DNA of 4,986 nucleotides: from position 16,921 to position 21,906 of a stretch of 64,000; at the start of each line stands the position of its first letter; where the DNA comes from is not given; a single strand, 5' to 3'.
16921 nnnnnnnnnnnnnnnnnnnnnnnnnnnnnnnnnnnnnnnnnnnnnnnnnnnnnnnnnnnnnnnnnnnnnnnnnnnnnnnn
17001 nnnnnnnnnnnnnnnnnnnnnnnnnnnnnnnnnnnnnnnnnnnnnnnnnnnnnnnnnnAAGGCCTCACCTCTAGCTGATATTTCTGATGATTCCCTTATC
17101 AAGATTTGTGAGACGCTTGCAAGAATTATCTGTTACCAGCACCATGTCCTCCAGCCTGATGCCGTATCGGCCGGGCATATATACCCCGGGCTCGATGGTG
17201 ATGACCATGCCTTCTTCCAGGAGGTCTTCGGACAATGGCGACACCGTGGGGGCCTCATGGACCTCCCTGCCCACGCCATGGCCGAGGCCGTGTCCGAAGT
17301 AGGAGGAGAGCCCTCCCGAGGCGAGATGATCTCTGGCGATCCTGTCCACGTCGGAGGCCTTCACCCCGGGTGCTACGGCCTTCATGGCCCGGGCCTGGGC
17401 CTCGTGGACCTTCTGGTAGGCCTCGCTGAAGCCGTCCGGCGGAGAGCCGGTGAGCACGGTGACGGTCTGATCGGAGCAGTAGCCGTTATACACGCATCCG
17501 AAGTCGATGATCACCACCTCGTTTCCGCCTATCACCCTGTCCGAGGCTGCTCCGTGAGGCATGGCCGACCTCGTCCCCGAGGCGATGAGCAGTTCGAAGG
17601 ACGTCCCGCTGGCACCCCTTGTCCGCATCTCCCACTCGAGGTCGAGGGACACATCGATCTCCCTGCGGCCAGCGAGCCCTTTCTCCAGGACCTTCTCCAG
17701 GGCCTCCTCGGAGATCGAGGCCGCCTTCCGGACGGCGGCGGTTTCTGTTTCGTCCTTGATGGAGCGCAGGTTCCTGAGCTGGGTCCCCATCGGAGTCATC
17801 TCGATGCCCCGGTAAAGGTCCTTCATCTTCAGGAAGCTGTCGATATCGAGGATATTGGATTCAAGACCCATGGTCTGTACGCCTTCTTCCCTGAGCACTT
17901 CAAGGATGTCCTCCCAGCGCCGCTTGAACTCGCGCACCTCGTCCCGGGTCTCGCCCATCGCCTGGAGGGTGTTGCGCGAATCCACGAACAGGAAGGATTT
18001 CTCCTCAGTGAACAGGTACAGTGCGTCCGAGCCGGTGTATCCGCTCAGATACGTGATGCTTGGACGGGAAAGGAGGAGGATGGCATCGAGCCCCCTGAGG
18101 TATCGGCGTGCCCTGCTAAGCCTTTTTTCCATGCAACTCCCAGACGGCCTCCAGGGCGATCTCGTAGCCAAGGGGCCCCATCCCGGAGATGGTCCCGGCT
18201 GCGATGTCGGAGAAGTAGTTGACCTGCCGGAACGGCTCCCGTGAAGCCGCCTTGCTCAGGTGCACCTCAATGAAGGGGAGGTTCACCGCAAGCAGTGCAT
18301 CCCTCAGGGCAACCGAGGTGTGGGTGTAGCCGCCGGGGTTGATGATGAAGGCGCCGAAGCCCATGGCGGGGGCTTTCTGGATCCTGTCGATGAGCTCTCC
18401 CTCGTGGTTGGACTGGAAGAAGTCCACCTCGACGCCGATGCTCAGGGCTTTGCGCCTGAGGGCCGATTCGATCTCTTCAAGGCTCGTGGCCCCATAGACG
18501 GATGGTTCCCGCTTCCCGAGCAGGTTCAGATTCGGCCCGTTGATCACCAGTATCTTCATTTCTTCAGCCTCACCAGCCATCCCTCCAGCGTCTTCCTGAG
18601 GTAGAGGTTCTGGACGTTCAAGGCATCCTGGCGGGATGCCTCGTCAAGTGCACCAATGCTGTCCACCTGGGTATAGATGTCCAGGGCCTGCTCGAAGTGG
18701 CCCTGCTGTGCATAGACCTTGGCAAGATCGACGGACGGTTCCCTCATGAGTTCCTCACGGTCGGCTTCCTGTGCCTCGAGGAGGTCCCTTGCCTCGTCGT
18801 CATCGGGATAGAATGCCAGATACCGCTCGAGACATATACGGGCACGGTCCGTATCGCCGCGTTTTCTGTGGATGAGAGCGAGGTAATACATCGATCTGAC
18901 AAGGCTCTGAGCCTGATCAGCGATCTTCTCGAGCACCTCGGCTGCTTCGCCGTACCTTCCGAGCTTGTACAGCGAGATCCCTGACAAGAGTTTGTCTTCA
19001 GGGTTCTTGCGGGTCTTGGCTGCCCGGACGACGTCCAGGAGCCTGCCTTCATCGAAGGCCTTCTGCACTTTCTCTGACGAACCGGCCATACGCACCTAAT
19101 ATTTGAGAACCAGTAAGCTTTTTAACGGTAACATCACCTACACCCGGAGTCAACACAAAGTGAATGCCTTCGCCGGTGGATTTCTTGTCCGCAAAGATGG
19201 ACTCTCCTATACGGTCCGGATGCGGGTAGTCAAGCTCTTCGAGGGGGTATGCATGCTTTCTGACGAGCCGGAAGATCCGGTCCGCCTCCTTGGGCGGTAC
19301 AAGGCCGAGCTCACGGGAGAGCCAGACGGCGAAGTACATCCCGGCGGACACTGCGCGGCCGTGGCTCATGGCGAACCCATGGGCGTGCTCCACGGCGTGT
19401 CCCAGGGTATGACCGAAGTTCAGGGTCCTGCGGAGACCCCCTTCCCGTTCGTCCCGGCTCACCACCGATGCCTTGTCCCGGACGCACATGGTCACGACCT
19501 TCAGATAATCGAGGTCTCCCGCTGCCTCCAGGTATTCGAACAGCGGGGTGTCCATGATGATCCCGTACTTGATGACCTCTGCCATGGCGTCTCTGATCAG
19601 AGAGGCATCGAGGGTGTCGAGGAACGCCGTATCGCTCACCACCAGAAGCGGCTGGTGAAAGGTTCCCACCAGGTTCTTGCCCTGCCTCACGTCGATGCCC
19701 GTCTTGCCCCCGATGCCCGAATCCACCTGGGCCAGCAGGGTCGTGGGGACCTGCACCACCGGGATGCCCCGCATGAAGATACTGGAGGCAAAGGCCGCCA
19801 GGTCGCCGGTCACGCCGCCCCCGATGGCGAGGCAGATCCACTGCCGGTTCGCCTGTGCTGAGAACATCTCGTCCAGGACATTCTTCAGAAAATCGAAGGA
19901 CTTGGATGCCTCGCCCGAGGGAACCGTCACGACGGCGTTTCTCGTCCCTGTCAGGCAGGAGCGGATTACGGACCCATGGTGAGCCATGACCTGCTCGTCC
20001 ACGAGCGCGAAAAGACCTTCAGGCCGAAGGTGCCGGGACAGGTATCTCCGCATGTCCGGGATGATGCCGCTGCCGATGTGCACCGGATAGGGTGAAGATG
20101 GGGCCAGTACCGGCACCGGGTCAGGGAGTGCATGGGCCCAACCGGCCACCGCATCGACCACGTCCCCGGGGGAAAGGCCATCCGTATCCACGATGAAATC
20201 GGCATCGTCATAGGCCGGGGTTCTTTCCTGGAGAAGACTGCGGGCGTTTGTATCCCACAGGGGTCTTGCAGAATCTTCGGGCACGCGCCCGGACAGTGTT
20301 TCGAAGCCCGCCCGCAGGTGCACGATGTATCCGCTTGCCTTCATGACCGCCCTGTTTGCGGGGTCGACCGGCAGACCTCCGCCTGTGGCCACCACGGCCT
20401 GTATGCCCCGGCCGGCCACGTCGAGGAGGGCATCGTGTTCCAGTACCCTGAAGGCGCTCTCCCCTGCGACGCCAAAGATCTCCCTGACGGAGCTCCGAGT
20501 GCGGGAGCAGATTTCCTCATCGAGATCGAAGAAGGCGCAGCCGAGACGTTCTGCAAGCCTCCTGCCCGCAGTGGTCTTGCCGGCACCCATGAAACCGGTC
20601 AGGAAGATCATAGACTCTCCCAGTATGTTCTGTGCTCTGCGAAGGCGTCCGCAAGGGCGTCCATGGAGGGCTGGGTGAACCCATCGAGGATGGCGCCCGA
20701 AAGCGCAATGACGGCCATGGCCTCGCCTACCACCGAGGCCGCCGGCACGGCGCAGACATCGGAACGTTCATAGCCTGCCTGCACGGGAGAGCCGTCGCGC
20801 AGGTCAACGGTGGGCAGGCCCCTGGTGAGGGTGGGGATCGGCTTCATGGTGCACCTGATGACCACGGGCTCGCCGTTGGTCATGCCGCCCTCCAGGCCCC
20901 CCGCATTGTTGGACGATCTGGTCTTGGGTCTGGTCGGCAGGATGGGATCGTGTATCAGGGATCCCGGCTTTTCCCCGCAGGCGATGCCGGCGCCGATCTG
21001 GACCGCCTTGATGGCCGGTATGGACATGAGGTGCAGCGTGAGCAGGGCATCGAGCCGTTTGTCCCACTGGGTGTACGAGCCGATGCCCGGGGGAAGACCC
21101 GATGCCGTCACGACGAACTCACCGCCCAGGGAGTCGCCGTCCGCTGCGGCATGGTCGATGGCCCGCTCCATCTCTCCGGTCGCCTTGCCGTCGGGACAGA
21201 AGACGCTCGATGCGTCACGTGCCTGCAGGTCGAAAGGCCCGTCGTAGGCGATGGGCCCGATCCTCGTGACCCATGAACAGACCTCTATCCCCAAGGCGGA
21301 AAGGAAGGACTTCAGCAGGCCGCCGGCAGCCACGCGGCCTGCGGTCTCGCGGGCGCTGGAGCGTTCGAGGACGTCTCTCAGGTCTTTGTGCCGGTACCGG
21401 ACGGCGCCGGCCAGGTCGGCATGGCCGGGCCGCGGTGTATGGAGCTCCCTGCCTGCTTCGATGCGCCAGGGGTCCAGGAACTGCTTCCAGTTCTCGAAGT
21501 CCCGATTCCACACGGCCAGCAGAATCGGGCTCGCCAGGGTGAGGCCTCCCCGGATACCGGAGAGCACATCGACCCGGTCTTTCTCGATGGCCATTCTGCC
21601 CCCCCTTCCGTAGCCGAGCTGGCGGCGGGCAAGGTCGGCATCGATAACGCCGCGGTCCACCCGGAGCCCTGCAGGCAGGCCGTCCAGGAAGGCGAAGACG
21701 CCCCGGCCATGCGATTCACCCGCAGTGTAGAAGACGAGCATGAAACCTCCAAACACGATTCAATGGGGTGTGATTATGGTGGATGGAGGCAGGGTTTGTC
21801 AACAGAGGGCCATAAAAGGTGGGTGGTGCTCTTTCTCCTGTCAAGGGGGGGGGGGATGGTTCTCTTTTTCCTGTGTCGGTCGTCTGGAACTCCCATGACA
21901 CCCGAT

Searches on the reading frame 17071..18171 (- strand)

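Call 69: search_protein_families(library=pfam, proteins=[window:17071-18171:-], max_evalue=0.00001)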
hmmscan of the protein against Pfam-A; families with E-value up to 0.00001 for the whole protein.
window:17071-18171:- (366 aa): 2 families
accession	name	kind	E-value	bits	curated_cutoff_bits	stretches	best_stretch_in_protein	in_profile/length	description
PF00557.29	Peptidase_M24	-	2.4e-65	220.6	23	1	146-348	2-208/208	Metallopeptidase family M24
PF01321.24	Creatinase_N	-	1.8e-18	67.7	22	1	17-138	1-128/128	Creatinase/Prolidase N-terminal domain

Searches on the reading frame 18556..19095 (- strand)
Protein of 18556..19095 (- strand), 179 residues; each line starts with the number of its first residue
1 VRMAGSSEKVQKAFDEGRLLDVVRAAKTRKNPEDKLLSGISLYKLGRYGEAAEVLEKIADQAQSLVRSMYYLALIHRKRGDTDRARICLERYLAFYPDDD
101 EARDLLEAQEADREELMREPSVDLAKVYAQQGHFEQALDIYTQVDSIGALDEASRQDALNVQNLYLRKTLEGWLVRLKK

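Call 69: search_protein_families(library=pfam, proteins=[window:18556-19095:-], max_evalue=0.00001)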
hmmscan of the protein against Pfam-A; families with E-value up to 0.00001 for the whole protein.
window:18556-19095:- (179 aa): 14 families
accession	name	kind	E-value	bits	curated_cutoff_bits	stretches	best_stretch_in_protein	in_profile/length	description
PF07719.23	TPR_2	-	2.7e-13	49.3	27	0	68-99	3-34/34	Tetratricopeptide repeat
PF13428.12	TPR_14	-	4.3e-12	45.9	23.5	0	69-105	4-40/44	Tetratricopeptide repeat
PF13174.12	TPR_6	-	8.9e-12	45.3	26.3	0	68-98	2-32/33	Tetratricopeptide repeat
PF14559.12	TPR_19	-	2.1e-11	44.4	25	1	43-106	2-65/68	Tetratricopeptide repeat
PF07721.20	TPR_4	-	6.7e-10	39.1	27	0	123-140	6-23/26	Tetratricopeptide repeat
PF13432.12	TPR_16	-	1.1e-09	39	32.7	1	38-99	3-64/65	Tetratricopeptide repeat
PF13424.12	TPR_12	-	1.3e-09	38.5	30.1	0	39-97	10-76/77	Tetratricopeptide repeat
PF00515.34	TPR_1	-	2.1e-09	37.2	27.8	0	68-99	3-34/34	Tetratricopeptide repeat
PF21545.3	T7SS_EccA1_N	-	3.5e-09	36.8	27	1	21-102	150-241/272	T7SS, ESX-1 secretion system protein EccA1, N-terminal domain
PF13181.12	TPR_8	-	1.2e-08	34.8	25.7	0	67-98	2-33/34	Tetratricopeptide repeat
PF12895.13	ANAPC3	-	3.2e-07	31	27.2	0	27-91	18-81/82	Anaphase-promoting complex, cyclosome, subunit 3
PF13371.12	TPR_9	-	5.2e-07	30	35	0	72-105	35-68/73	Tetratricopeptide repeat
PF13176.12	TPR_7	-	8.9e-07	29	27.9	0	124-143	5-24/36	Tetratricopeptide repeat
PF13374.12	TPR_10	-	9.8e-06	25.9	27.5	0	67-94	3-30/42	Tetratricopeptide repeat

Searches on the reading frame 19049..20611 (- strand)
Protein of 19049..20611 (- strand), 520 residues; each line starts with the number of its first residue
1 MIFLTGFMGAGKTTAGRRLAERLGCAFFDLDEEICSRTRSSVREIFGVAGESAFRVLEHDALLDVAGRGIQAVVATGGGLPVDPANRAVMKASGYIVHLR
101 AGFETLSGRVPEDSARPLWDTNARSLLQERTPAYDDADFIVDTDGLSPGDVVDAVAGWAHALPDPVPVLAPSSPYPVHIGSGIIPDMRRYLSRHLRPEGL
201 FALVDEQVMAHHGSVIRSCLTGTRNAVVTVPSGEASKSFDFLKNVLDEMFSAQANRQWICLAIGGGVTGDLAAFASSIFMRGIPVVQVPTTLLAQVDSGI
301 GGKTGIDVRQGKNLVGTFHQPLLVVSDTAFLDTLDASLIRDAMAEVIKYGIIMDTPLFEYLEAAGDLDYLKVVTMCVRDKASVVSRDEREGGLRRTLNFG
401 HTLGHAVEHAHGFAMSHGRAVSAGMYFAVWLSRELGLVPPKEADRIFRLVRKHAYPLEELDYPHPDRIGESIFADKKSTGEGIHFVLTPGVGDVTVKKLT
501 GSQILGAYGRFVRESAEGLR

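Call 69: search_protein_families(library=pfam, proteins=[window:19049-20611:-], max_evalue=0.00001)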
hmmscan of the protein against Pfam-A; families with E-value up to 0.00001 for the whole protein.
window:19049-20611:- (520 aa): 4 families
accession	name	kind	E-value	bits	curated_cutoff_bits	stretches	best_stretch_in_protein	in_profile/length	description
PF01761.26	DHQ_synthase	-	2.3e-42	143.7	24.2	1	228-338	2-112/115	3-dehydroquinate synthase N-terminal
PF01202.28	SKI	-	2.2e-36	125.8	22.1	1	8-154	1-153/159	Shikimate kinase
PF24621.2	DHQS_C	-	2.5e-35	122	27.6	1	343-477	2-143/144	3-dehydroquinate synthase C-terminal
PF13685.12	Fe-ADH_2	-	1.1e-06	29.2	28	0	179-292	2-108/149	Iron-containing alcohol dehydrogenase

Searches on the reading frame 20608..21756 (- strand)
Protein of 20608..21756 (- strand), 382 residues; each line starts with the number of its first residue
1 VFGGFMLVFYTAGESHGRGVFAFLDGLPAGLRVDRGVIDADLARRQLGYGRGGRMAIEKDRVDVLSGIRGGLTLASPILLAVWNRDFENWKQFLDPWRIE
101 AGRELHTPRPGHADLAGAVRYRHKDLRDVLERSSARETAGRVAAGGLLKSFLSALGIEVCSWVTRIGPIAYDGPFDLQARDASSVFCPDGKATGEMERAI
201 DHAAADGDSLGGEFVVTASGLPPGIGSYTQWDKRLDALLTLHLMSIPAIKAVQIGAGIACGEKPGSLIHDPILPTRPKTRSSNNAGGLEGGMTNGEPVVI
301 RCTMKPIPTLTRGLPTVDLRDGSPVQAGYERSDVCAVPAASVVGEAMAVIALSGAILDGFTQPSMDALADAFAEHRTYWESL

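Call 69: search_protein_families(library=pfam, proteins=[window:20608-21756:-], max_evalue=0.00001)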
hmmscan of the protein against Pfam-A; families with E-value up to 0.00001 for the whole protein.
window:20608-21756:- (382 aa): 1 family
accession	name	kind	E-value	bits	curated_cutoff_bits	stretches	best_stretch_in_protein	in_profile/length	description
PF01264.26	Chorismate_synt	-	5.4e-103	344.6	27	1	9-357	3-327/327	Chorismate synthase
